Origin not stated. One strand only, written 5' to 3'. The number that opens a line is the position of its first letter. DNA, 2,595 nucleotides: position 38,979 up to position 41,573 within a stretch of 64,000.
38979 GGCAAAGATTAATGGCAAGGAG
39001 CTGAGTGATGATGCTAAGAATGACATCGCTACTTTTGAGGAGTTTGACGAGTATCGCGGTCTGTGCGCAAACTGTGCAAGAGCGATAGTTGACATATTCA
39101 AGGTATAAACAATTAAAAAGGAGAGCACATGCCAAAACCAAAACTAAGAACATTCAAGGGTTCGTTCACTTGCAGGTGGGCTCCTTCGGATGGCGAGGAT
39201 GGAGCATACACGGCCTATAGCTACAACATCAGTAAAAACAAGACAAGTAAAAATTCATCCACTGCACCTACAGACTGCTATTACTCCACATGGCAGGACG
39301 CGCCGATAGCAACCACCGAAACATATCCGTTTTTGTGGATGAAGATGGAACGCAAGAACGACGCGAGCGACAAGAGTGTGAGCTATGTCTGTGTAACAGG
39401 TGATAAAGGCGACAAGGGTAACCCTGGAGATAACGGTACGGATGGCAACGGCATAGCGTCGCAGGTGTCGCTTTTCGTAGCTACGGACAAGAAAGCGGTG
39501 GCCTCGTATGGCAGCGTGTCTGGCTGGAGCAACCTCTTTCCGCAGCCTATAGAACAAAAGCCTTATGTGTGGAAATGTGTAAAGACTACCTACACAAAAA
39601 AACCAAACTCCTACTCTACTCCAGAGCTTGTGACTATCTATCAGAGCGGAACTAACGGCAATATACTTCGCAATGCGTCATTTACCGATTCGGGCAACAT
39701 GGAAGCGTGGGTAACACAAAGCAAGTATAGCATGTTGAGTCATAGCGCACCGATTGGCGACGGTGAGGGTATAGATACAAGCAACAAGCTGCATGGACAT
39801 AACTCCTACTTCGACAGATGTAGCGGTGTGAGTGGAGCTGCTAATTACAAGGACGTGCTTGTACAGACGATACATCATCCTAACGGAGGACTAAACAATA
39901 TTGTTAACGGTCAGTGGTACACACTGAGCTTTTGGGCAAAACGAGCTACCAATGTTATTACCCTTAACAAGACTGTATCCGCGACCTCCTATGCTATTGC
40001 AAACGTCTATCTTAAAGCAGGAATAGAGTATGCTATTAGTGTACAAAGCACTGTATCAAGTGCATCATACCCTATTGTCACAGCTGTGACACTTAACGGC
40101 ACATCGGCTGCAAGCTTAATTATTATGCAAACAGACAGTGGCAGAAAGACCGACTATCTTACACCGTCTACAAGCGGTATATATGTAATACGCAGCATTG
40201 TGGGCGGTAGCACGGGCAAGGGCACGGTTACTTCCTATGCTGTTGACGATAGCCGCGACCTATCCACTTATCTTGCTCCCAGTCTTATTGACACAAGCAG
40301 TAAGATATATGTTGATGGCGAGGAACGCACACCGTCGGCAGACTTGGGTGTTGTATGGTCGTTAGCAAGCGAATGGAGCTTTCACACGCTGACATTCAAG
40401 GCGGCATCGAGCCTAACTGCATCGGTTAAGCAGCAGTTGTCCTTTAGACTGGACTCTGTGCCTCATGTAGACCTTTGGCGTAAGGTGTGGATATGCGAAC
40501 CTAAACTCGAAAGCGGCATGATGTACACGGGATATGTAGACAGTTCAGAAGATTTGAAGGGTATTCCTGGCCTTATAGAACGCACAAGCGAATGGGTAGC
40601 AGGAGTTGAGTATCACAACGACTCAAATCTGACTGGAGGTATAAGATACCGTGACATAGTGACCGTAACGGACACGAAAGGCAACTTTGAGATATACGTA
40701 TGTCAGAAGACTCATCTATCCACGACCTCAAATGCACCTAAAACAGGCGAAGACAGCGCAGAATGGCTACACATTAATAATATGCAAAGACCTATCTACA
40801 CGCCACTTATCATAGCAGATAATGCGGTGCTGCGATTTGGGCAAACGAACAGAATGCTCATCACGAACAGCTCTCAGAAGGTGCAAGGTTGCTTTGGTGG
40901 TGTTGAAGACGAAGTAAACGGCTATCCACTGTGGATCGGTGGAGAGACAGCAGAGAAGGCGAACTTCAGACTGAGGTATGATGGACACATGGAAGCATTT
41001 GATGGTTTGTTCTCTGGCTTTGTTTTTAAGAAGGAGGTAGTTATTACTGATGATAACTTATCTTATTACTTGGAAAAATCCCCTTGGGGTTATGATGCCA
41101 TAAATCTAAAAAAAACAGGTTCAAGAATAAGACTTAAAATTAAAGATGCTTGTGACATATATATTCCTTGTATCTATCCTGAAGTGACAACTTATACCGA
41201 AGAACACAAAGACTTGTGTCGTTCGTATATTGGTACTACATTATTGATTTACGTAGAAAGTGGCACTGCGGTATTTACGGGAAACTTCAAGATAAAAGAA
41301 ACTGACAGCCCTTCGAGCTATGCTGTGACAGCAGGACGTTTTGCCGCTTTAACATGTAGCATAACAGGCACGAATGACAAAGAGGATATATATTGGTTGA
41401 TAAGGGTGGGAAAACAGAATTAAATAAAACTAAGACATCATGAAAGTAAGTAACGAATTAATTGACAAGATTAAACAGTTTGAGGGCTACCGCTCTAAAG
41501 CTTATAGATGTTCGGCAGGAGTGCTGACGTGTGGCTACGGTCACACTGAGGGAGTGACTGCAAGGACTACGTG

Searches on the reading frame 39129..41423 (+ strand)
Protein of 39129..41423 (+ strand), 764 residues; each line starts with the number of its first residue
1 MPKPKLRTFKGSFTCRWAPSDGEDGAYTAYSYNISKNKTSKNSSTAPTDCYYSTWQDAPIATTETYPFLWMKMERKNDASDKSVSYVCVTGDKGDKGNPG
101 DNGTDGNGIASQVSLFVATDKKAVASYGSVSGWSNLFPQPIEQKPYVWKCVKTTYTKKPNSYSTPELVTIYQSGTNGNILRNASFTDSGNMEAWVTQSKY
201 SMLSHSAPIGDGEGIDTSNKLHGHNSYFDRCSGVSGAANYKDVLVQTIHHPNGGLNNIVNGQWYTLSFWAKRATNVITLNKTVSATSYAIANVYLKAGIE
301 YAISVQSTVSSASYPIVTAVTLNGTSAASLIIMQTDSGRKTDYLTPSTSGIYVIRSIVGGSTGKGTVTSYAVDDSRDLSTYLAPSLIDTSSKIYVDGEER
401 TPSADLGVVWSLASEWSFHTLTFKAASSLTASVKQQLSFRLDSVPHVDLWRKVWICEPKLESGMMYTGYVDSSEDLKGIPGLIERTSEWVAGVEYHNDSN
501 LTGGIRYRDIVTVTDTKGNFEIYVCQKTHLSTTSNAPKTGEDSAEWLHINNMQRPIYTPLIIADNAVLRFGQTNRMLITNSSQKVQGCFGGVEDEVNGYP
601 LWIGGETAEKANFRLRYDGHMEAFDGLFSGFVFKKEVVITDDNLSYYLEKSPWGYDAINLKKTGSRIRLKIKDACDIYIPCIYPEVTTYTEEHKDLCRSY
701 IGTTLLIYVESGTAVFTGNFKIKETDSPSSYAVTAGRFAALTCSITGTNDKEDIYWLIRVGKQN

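Call 16: search_protein_families(library=phrogs, proteins=[window:39129-41423:+], max_evalue=0.00001)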
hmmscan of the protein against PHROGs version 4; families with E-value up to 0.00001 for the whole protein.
window:39129-41423:+ (764 aa): 1 family
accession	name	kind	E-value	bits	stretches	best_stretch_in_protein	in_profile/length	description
phrog_3791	-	tail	7.7e-08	32.7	1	369-475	397-495/529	major tail protein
